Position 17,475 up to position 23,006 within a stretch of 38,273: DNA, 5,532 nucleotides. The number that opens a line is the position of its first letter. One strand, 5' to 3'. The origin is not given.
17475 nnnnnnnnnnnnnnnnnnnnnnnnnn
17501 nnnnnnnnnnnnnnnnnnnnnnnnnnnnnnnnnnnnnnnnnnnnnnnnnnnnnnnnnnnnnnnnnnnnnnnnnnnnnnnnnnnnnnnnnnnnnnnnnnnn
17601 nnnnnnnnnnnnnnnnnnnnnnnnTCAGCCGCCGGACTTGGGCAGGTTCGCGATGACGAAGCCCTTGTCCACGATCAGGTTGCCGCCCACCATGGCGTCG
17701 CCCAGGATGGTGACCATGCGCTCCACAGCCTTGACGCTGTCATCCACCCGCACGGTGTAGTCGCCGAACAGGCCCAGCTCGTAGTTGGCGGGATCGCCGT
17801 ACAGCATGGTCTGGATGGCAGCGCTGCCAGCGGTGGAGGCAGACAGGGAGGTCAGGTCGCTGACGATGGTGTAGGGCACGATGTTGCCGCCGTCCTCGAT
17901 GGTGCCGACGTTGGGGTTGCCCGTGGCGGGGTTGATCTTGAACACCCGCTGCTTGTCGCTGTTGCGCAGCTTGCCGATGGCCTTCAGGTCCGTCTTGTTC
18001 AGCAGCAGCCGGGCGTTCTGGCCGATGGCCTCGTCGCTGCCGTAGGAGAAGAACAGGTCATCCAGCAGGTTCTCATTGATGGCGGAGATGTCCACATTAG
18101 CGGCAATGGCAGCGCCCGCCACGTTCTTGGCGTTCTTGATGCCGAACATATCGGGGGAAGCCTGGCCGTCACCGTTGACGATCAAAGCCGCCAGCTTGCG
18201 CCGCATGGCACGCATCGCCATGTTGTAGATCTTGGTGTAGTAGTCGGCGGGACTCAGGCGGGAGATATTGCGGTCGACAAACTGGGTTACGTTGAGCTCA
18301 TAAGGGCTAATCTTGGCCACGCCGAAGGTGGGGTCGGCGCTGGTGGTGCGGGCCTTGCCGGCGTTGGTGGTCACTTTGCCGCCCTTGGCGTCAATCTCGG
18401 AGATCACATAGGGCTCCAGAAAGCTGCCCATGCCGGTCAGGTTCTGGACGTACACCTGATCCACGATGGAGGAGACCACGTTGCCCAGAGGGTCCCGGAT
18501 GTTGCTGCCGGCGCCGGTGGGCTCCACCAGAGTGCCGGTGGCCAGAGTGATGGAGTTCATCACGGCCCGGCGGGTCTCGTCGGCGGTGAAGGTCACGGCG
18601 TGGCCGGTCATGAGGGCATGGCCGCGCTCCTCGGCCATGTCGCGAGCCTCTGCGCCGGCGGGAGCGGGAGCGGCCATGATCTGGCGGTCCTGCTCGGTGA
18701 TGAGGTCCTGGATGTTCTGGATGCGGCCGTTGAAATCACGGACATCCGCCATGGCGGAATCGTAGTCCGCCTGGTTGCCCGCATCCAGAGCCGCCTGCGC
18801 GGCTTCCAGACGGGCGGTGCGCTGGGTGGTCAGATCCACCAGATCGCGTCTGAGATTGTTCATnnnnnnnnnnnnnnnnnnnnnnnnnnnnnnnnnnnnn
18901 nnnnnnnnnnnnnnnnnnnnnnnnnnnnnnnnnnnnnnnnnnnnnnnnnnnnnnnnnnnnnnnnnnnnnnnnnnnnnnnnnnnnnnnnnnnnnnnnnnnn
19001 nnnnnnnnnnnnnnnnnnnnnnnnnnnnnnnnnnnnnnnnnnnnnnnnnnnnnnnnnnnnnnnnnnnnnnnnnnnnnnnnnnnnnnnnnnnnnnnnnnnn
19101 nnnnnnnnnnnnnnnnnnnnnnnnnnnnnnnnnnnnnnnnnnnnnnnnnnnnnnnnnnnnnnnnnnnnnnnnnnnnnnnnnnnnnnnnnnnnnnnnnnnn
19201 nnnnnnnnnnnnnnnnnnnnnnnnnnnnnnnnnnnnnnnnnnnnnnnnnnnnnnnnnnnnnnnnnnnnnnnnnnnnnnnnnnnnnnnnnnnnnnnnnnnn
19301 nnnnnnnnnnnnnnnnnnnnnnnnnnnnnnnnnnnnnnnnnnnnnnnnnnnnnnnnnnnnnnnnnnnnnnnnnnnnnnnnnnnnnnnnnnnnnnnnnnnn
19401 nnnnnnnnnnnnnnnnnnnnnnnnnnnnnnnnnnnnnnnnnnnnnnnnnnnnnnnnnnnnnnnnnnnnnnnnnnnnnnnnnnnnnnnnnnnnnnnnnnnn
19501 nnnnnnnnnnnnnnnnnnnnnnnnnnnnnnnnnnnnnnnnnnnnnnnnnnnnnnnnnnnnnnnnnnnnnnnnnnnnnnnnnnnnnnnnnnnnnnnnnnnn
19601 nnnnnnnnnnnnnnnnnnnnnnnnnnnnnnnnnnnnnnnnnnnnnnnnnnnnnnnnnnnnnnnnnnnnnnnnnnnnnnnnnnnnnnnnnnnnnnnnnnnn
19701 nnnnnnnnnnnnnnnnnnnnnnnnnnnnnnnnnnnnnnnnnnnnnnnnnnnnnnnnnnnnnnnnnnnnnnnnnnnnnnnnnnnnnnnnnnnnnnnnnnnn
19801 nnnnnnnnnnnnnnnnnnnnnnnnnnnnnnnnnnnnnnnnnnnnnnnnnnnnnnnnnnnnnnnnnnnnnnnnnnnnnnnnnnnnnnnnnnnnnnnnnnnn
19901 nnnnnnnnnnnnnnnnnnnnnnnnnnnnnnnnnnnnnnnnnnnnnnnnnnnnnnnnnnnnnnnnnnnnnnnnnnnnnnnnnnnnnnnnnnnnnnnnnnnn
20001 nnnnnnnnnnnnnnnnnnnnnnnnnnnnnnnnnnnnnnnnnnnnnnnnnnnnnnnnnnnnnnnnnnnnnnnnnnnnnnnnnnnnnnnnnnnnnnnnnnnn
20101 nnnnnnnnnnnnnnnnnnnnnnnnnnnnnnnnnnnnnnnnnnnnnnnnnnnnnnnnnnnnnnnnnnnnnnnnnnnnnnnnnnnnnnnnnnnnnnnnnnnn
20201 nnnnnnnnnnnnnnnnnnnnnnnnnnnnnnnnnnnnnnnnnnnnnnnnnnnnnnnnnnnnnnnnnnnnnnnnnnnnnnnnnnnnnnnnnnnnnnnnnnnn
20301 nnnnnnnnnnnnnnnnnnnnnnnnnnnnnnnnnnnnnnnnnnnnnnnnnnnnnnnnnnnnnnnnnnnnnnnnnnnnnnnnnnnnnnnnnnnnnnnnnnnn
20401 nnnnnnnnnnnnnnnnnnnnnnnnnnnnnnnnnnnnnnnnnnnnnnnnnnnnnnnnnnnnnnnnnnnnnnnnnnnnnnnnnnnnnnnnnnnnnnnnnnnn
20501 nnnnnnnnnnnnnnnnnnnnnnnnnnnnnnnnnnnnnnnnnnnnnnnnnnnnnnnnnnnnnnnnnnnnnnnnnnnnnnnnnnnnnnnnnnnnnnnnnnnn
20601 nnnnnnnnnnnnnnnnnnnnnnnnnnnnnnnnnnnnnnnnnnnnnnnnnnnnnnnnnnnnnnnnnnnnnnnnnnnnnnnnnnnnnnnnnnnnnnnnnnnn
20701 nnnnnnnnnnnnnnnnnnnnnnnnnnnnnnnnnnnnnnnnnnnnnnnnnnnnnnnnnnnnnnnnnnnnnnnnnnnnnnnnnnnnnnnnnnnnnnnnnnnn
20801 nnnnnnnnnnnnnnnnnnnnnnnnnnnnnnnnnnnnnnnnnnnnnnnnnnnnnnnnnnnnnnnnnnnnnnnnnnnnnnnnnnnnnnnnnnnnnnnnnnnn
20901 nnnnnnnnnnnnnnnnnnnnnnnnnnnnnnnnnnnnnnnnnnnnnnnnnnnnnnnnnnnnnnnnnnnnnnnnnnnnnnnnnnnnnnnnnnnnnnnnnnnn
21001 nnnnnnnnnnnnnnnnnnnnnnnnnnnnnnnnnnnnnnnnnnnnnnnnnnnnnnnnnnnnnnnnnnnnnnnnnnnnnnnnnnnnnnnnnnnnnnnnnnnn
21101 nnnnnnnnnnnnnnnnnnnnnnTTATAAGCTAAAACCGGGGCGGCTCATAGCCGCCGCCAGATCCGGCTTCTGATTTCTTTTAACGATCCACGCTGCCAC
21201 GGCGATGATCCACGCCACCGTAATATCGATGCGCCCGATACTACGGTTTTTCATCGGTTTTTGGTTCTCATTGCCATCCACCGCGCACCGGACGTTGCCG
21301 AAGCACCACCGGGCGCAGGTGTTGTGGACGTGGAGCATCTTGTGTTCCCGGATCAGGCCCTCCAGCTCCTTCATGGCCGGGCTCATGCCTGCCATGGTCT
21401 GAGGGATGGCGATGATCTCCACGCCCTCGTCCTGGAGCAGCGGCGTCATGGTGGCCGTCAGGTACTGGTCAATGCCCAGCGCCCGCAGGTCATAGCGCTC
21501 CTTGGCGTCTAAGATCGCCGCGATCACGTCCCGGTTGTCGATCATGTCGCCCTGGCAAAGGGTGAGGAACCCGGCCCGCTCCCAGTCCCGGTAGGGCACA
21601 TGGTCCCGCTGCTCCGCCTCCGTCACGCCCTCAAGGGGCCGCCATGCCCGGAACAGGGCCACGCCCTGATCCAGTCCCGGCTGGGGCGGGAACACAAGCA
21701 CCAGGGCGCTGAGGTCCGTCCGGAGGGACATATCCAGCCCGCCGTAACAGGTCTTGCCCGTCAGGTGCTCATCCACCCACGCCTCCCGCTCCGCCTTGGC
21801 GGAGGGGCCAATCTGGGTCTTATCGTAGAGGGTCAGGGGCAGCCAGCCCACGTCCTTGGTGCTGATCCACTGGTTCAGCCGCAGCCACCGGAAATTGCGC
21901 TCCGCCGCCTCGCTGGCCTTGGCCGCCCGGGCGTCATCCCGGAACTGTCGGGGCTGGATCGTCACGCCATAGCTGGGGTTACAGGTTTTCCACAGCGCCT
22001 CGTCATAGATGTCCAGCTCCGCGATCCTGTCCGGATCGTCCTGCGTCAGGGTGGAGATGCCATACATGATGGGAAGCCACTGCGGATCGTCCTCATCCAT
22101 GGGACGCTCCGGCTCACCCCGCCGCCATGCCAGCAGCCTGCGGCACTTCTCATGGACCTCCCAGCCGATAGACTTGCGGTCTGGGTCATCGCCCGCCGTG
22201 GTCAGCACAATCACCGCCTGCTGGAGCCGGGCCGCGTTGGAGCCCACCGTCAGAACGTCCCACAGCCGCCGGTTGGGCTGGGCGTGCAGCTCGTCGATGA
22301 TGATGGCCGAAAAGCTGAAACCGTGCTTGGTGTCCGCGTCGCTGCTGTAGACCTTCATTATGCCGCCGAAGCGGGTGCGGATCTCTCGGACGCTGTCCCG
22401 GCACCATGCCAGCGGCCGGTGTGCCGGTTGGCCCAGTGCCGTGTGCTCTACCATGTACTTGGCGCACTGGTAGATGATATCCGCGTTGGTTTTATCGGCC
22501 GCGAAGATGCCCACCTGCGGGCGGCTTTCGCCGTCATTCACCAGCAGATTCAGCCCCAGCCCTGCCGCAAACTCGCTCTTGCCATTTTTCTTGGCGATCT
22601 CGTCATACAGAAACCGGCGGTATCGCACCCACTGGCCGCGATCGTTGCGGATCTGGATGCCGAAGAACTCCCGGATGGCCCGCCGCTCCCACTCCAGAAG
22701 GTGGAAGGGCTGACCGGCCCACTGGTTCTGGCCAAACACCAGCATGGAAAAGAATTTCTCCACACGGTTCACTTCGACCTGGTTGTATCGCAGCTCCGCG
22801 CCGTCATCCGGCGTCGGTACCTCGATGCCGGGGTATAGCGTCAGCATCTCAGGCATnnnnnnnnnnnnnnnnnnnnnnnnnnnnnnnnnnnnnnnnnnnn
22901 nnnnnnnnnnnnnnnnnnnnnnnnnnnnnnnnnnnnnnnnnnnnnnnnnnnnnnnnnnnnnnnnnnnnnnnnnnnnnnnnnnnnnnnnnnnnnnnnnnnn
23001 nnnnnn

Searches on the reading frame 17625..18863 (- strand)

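Call 60: search_protein_families(library=pfam, proteins=[window:17625-18863:-], max_evalue=0.001)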
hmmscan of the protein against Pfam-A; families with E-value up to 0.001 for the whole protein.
window:17625-18863:- (412 aa): 1 family
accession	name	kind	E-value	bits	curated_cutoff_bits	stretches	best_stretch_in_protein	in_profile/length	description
PF05065.19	Phage_capsid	-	7e-21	75.3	24.2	1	159-405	47-278/280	Phage capsid family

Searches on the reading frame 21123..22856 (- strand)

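Call 60: search_protein_families(library=pfam, proteins=[window:21123-22856:-], max_evalue=0.001)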
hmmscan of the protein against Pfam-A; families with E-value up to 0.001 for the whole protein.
window:21123-22856:- (577 aa): 2 families
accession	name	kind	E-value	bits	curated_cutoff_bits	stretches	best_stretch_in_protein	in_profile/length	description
PF20441.4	TerL_nuclease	-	2e-23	83.4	24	1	281-554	18-280/286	Terminase large subunit, endonuclease domain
PF03354.21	TerL_ATPase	-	7.7e-13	49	23.7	1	70-224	14-164/178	Terminase large subunit, ATPase domain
